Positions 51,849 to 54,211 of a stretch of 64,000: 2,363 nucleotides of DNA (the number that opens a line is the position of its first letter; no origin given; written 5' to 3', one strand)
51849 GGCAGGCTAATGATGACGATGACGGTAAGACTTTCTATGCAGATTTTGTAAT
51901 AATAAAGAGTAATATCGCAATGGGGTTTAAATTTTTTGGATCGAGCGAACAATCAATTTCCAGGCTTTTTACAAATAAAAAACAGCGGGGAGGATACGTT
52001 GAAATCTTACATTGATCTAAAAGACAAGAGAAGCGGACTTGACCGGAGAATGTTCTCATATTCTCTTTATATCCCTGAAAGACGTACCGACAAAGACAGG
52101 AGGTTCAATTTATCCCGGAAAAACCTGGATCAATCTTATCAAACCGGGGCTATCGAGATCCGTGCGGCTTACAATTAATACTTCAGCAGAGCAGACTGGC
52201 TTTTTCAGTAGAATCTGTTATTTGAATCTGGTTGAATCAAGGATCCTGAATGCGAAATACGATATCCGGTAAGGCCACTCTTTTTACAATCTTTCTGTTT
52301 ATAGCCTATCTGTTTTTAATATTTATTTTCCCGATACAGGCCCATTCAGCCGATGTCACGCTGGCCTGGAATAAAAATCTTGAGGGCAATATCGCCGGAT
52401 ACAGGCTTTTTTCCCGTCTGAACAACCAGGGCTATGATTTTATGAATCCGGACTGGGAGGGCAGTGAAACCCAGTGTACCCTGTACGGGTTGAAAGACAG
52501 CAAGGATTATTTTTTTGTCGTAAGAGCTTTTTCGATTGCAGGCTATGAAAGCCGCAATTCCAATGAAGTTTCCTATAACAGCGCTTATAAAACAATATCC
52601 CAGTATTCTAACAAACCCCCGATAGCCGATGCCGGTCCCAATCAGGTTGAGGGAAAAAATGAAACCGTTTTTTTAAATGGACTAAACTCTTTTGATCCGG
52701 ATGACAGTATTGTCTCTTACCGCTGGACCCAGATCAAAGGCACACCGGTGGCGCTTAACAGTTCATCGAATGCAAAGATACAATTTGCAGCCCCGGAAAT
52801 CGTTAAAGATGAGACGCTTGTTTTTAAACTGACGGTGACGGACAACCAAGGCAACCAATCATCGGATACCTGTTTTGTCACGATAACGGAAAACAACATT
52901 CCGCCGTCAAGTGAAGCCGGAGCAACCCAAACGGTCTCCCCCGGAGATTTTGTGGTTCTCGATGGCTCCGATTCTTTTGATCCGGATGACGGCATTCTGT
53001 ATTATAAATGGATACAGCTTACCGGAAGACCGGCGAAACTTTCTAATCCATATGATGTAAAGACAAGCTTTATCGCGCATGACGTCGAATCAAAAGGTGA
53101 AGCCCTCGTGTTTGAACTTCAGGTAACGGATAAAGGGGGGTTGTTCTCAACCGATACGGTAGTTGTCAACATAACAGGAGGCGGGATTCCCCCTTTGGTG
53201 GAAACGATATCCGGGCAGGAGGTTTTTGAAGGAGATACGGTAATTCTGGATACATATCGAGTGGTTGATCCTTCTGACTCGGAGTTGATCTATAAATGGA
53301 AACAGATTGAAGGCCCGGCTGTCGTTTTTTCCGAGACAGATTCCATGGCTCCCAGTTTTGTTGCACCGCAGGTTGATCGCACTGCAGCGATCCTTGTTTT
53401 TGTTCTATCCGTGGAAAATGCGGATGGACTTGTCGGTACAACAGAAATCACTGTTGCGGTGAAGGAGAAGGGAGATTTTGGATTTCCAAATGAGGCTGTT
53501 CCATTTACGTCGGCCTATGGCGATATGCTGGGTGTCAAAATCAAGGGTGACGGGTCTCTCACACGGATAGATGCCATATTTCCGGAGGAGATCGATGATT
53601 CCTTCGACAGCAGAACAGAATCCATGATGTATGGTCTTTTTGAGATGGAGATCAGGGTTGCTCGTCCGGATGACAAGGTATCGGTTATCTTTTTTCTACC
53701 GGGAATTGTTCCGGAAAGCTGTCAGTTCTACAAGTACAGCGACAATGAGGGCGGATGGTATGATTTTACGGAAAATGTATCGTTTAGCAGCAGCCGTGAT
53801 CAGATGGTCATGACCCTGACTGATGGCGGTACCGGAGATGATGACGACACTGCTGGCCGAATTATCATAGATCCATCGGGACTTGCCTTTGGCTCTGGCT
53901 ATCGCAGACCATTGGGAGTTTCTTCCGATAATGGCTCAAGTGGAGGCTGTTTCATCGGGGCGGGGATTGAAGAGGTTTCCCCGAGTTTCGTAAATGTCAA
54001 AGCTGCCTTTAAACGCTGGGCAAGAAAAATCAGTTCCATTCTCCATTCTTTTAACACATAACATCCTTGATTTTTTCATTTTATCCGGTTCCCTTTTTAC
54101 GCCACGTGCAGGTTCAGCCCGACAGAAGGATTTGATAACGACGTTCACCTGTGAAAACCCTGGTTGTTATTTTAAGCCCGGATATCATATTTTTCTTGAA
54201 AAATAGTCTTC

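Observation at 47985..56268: Uncharacterised sigma-54-controlled cell-surface locus: HK / coiled-coil lipoprotein / NtrC regulator divergent from a small Arg-rich protein and two giant FN3-PKD-LamG proteins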

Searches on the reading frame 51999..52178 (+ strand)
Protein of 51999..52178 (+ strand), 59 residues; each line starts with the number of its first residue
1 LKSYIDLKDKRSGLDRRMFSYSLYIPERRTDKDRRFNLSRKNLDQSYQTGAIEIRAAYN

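Call 5: search_protein_families(library=pfam, proteins=[window:51999-52178:+], max_evalue=0.01)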
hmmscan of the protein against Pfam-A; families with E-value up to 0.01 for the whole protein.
window:51999-52178:+ (59 aa): 0 families

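Call 6: search_protein_families(library=ncbifam, proteins=[window:51999-52178:+], max_evalue=0.01)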
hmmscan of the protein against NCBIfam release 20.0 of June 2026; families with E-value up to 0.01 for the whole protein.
window:51999-52178:+ (59 aa): 0 families

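Call 19: find_homologous_proteins(query=window:51999-52175:+, max_evalue=10)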
Query seq(59 aa) (59 aa): 1 proteins with E <= 10 among 1 candidates.
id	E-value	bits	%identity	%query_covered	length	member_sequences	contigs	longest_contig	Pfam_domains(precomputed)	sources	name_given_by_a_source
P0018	1.1e-30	121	100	100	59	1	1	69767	-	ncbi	ncbi:MAG: hypothetical protein R6X10_10390 [Desulfobacterales bacterium]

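Call 28: search_protein_representatives(protein=window:51999-52178:+)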
Query: 59 residues. Proteins with E-value up to 0.001 (for the whole library): 148; up to 1e-10: 1; up to 1e-30: 1. The best 148 are listed.
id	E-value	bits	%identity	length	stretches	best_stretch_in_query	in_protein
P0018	3.5e-31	120.8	100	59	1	1-59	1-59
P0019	1.7e-08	50.1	58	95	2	4-36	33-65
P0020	6.2e-08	48.3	55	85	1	5-55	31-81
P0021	9.3e-07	44.7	47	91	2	3-42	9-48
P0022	2.4e-06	43.4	55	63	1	4-58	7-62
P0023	4.7e-06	42.5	54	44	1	3-41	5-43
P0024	6.8e-06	42.0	51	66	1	5-45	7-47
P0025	9.3e-06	41.6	57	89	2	9-36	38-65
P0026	9.4e-06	41.5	49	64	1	3-45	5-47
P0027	1.1e-05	41.4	52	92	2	8-37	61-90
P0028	1.4e-05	41.0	60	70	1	8-42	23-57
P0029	1.5e-05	41.0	55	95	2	8-36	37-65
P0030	1.5e-05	41.0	64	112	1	6-41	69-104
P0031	1.5e-05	40.9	52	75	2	3-41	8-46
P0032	1.6e-05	40.8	55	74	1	7-47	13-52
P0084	1.8e-04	37.5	50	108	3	6-46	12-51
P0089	2.0e-04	37.4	51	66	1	6-44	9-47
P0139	6.3e-04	35.9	56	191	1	8-41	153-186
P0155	8.1e-04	35.5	61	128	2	4-40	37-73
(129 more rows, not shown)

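Call 33: search_protein_families(library=pfam, proteins=[P0022, P0031, P0155, P0139, P0030, P0084], max_evalue=1)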
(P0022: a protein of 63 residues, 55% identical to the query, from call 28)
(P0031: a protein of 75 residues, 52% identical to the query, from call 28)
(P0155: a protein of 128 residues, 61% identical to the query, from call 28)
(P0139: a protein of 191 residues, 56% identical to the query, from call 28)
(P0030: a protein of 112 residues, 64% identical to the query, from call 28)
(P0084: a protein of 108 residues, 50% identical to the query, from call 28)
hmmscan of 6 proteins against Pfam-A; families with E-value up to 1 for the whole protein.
P0022 (63 aa): 0 families

P0031 (75 aa): 0 families

P0155 (128 aa): 0 families

P0139 (191 aa): 1 family
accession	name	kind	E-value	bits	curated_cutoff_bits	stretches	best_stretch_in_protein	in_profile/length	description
PF07238.19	PilZ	-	0.014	16.2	22.5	1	11-125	3-100/102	PilZ domain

P0030 (112 aa): 7 families
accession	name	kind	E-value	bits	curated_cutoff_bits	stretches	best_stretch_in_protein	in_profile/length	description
PF01381.28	HTH_3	-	6.7e-08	32.9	23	1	6-37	1-32/55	Helix-turn-helix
PF13560.12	HTH_31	-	0.00034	21.3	27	1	5-38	5-38/64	Helix-turn-helix domain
PF13413.12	HTH_25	-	0.00079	19.6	24.6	1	5-37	1-33/62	Helix-turn-helix domain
PF12844.13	HTH_19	-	0.0008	19.7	30.2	1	5-50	3-45/64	Helix-turn-helix domain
PF13443.12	HTH_26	-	0.001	19.7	22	1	5-43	1-41/63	Cro/C1-type HTH DNA-binding domain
PF13545.12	HTH_Crp_2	-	0.046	14.1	27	1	11-34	19-42/70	Crp-like helix-turn-helix domain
PF01047.28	MarR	-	0.13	12.6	24.6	1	7-34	10-37/59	MarR family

P0084 (108 aa): 0 families

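Call 51: find_homologous_proteins(query=A3, max_evalue=0.001)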
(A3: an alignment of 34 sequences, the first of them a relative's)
Query A3 (34 sequences) (59 aa, profile of the alignment): 4275 proteins with E <= 0.001 among 8000 candidates; the best 120 are listed.
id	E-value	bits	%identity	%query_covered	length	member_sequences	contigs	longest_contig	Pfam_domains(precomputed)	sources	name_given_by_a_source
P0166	4.6e-26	108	54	63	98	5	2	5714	-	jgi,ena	jgi:hypothetical protein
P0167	2.7e-21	93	50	66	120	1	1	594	-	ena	-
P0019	4.7e-21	92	59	54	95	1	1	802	-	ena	-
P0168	3.0e-20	90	43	90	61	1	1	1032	-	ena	-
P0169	9.9e-20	88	53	61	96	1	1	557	-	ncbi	-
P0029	1.2e-19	88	57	47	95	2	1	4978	-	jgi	jgi:hypothetical protein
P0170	1.3e-19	87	43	90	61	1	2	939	-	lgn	-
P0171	1.9e-19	87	52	49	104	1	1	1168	-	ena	-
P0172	3.0e-19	86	45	90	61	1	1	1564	-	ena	-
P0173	4.7e-19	86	51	64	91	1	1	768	-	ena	-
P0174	5.2e-19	86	52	71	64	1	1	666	-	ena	-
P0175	5.7e-19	85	51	63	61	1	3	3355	-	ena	-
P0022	8.7e-19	85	53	98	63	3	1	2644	-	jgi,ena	jgi:hypothetical protein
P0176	9.7e-19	85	51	63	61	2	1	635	-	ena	-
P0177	9.7e-19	85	50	95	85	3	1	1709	-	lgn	-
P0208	7.6e-18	82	69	44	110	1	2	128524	-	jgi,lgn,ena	-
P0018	2.0e-17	80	100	100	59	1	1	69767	-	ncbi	ncbi:MAG: hypothetical protein R6X10_10390 [Desulfobacterales bacterium]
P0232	2.0e-17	80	45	90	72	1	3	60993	-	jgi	-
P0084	2.8e-17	80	45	68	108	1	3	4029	-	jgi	jgi:hypothetical protein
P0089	3.2e-17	80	52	73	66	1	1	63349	-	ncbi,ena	-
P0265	3.5e-17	80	61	56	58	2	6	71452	-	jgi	jgi:hypothetical protein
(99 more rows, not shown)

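Call 53: find_encoding_contigs(protein=P0208, flank=6000, max_places=2)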
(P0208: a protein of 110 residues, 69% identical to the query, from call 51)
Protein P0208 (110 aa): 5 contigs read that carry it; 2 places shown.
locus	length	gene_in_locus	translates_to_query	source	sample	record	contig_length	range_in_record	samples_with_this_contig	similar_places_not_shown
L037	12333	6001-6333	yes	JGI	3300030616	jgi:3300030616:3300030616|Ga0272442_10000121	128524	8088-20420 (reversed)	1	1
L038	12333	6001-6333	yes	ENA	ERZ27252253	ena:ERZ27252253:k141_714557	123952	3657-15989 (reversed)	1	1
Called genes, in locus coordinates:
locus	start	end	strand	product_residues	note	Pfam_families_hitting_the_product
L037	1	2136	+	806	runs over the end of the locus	PF00498:FHA, PF16697:Yop-YscD_cpl, PF01590:GAF, PF13185:GAF_2, PF13492:GAF_3, PF00512:HisKA, PF02518:HATPase_c, PF00072:Response_reg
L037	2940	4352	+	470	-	PF00158:Sigma54_activat, PF14532:Sigma54_activ_2, PF07728:AAA_5 (faint), PF25601:AAA_lid_14, PF02954:HTH_8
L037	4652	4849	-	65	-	-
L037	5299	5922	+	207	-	PF07589:PEP_exosort_dom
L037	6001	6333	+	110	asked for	-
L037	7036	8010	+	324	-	PF00158:Sigma54_activat, PF07724:AAA_2 (faint), PF07728:AAA_5 (weak), PF14532:Sigma54_activ_2, PF25601:AAA_lid_14, PF02954:HTH_8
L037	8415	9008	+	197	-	PF02563:Poly_export, PF10531:SLBB, PF22461:SLBB_2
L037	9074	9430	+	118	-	PF05635:23S_rRNA_IVP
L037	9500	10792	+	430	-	PF10082:BBP2_2 (weak)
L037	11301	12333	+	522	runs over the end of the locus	PF02706:Wzz, PF13807:GNVR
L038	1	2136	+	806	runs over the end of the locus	PF00498:FHA, PF16697:Yop-YscD_cpl, PF01590:GAF, PF13185:GAF_2, PF13492:GAF_3, PF00512:HisKA, PF02518:HATPase_c, PF00072:Response_reg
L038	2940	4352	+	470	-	PF00158:Sigma54_activat, PF14532:Sigma54_activ_2, PF07728:AAA_5 (faint), PF25601:AAA_lid_14, PF02954:HTH_8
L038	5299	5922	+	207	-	PF07589:PEP_exosort_dom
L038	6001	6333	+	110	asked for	-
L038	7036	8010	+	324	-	PF00158:Sigma54_activat, PF07724:AAA_2 (faint), PF07728:AAA_5 (weak), PF14532:Sigma54_activ_2, PF25601:AAA_lid_14, PF02954:HTH_8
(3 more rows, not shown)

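Call 54: find_encoding_contigs(protein=P0265, flank=6000, max_places=2)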
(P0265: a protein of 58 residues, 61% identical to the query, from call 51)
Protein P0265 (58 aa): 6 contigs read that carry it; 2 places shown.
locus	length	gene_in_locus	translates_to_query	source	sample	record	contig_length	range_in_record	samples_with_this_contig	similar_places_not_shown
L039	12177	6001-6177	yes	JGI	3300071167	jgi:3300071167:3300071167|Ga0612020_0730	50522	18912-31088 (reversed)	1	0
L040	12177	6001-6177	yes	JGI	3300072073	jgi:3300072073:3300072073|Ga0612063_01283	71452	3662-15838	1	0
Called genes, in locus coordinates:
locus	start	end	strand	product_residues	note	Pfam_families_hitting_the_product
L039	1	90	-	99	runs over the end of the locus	PF01326:PPDK_N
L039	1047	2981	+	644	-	PF13589:HATPase_c_3, PF00183:HSP90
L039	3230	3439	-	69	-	PF07311:Dodecin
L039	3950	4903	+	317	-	PF00512:HisKA, PF02518:HATPase_c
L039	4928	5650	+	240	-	PF00072:Response_reg, PF00486:Trans_reg_C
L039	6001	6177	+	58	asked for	-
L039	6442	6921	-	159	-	-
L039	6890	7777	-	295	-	PF00892:EamA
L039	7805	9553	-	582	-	PF19676:DUF6178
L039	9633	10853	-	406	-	PF07690:MFS_1, PF13000:Acatn, PF07690:MFS_1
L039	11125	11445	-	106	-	-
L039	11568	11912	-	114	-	PF00821:PEPCK_GTP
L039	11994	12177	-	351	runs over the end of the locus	PF17297:PEPCK_N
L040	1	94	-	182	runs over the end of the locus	PF01326:PPDK_N (faint)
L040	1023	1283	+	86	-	-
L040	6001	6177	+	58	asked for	-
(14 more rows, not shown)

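Call 55: find_encoding_contigs(protein=P0089, flank=6000, max_places=2)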
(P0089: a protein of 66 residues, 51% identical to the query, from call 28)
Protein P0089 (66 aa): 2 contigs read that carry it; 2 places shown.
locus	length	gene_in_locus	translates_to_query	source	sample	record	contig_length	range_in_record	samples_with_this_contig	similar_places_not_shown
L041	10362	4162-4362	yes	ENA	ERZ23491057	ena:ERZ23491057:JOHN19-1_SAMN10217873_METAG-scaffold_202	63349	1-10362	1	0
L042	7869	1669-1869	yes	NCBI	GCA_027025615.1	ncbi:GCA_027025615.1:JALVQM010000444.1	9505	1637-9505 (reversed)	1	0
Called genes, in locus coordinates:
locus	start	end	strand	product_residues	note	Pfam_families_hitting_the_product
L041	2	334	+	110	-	?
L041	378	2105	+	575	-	PF02706:Wzz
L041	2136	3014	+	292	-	PF01656:CbiA (weak), PF13614:AAA_31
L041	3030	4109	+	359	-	PF13191:AAA_16, PF09848:SLFN-g3_helicase (weak), PF13401:AAA_22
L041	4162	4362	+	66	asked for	-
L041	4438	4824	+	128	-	PF13424:TPR_12 (weak), PF13414:TPR_11, PF13432:TPR_16 (weak), PF13371:TPR_9 (weak), PF14559:TPR_19, PF00515:TPR_1, PF07719:TPR_2, PF13181:TPR_8, +5 more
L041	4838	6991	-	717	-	PF01239:PPTA (faint), PF07719:TPR_2 (faint), PF13181:TPR_8 (faint), PF13371:TPR_9 (faint), PF13424:TPR_12 (faint), PF00515:TPR_1 (weak), PF25575:TPR_BSK1_C (weak), PF13414:TPR_11, +2 more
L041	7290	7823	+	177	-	PF02622:DUF179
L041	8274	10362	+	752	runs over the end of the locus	PF00350:Dynamin_N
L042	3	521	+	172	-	?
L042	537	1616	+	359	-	PF13191:AAA_16, PF09848:SLFN-g3_helicase (weak), PF13401:AAA_22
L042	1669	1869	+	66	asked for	-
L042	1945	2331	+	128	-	PF13424:TPR_12 (weak), PF13414:TPR_11, PF13432:TPR_16 (weak), PF13371:TPR_9 (weak), PF14559:TPR_19, PF00515:TPR_1, PF07719:TPR_2, PF13181:TPR_8, +5 more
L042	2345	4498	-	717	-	PF01239:PPTA (faint), PF07719:TPR_2 (faint), PF13181:TPR_8 (faint), PF13371:TPR_9 (faint), PF13424:TPR_12 (faint), PF00515:TPR_1 (weak), PF25575:TPR_BSK1_C (weak), PF13414:TPR_11, +2 more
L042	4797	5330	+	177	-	PF02622:DUF179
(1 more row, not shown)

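Call 56: find_encoding_contigs(protein=P0232, flank=6000, max_places=2)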
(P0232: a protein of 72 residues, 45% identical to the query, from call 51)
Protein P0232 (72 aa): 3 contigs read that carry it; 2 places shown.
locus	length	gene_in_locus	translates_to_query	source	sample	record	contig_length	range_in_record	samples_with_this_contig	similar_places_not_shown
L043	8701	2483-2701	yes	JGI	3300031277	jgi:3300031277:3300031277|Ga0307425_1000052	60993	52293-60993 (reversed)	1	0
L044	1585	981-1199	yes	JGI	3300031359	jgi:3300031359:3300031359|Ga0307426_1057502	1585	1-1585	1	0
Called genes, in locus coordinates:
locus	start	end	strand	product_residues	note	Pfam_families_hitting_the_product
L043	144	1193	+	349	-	PF03480:DctP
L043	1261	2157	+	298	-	PF02353:CMAS, PF13489:Methyltransf_23, PF07021:MetW, PF13649:Methyltransf_25, PF13847:Methyltransf_31, PF08241:Methyltransf_11, PF08242:Methyltransf_12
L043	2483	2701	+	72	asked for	-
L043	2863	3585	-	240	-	PF19657:DUF6160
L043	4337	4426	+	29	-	-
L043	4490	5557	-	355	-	PF12837:Fer4_6 (faint), PF00037:Fer4 (weak), PF12838:Fer4_7 (weak), PF13187:Fer4_9 (weak)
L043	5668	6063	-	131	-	PF01850:PIN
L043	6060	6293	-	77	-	PF02604:PhdYeFM_antitox (weak)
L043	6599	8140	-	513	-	PF01590:GAF, PF13185:GAF_2, PF02954:HTH_8 (faint), PF00158:Sigma54_activat, PF14532:Sigma54_activ_2, PF07728:AAA_5 (weak), PF25601:AAA_lid_14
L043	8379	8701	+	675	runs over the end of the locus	PF12106:Colicin_E5 (faint), PF08309:LVIVD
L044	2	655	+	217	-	?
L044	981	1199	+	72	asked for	-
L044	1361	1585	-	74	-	?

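Call 58: search_protein_families(library=ncbifam, proteins=[P0031, P0208, P0089, P0232, P0265, P0022, P0166], max_evalue=1)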
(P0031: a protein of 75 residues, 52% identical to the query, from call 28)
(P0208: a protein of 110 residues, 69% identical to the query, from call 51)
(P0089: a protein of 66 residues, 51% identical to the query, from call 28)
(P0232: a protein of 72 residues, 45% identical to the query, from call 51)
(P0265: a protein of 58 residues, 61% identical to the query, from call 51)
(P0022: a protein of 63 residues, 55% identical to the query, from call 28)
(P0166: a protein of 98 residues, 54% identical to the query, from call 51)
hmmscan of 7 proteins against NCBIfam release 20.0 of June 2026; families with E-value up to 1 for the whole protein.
P0031 (75 aa): 0 families

P0208 (110 aa): 0 families

P0089 (66 aa): 0 families

P0232 (72 aa): 0 families

P0265 (58 aa): 0 families

P0022 (63 aa): 0 families

P0166 (98 aa): 0 families

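Call 66: predict_structure(alignment_id=A3)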
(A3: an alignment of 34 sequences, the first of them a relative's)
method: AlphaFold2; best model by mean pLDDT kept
length: 59 residues; sequences in the alignment: 34
mean_pLDDT: 63.8   pTM: 0.16
mean pLDDT of the five models: 63.8, 61.1, 60.6, 59.3, 57.5
residues with pLDDT >= 90: 0; 70-90: 13; 50-70: 44; < 50: 2
segments of 3 or more residues with pLDDT < 50: none
pLDDT, mean of each block of 10 residues (from residue 1): 58 69 75 63 58 59
secondary structure, 60 per line:
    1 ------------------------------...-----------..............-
elements in order: H45-58

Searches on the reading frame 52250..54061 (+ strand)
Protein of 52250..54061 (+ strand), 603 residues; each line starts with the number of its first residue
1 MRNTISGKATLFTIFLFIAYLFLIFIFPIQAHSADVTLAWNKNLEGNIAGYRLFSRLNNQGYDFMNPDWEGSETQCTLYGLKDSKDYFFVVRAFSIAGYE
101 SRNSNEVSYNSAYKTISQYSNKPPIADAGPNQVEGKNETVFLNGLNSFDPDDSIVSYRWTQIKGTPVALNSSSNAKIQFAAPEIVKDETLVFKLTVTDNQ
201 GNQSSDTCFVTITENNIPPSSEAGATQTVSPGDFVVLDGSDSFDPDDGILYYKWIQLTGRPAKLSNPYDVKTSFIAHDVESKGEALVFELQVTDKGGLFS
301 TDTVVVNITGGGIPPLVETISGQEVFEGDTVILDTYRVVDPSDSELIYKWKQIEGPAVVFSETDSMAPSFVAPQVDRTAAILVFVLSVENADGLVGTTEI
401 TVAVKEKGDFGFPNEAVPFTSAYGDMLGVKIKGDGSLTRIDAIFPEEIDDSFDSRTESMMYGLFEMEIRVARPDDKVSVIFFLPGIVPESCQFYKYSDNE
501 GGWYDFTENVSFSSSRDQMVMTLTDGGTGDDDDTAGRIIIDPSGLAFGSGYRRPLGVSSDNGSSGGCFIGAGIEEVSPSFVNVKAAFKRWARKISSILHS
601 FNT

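Call 5: search_protein_families(library=pfam, proteins=[window:52250-54061:+], max_evalue=0.01)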
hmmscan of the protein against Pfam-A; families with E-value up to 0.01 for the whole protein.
window:52250-54061:+ (603 aa): 6 families
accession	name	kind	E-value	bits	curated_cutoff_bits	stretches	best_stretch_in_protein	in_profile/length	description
PF22352.2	K319L-like_PKD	-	5.6e-42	142.1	27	3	131-212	4-84/84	K319L-like, PKD domain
PF21027.3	Sde0182_C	-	7e-12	46.2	27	1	139-200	1-69/83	Cellulose-binding protein Sde0182, C-terminal domain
PF18911.6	PKD_4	-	4.1e-11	43.2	27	1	121-207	1-80/85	PKD domain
PF00041.27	fn3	-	4.4e-07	30.4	25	1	32-106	12-80/84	Fibronectin type III domain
PF02010.21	REJ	-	3.6e-06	26.3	25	1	129-300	91-301/452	REJ domain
PF00801.26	PKD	-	0.0017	18.8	23.5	0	136-182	13-56/80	PKD domain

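Call 6: search_protein_families(library=ncbifam, proteins=[window:52250-54061:+], max_evalue=0.01)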
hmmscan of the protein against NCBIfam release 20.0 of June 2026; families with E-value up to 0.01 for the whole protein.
window:52250-54061:+ (603 aa): 3 families
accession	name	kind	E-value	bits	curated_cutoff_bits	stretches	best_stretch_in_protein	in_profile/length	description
NF038112.1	myxo_dep_M36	subfamily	1.9e-58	197.7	1500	1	118-407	1184-1472/1604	myxosortase-dependent M36 family metallopeptidase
NF038111.1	rhom_dep_M36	equivalog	8e-30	103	1700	3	145-218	1208-1281/1315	rhombosortase-dependent M36 family metallopeptidase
NF041766.1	choice_anch_U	domain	1.8e-17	63.9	32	1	458-546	6-91/92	choice-of-anchor U domain-containing protein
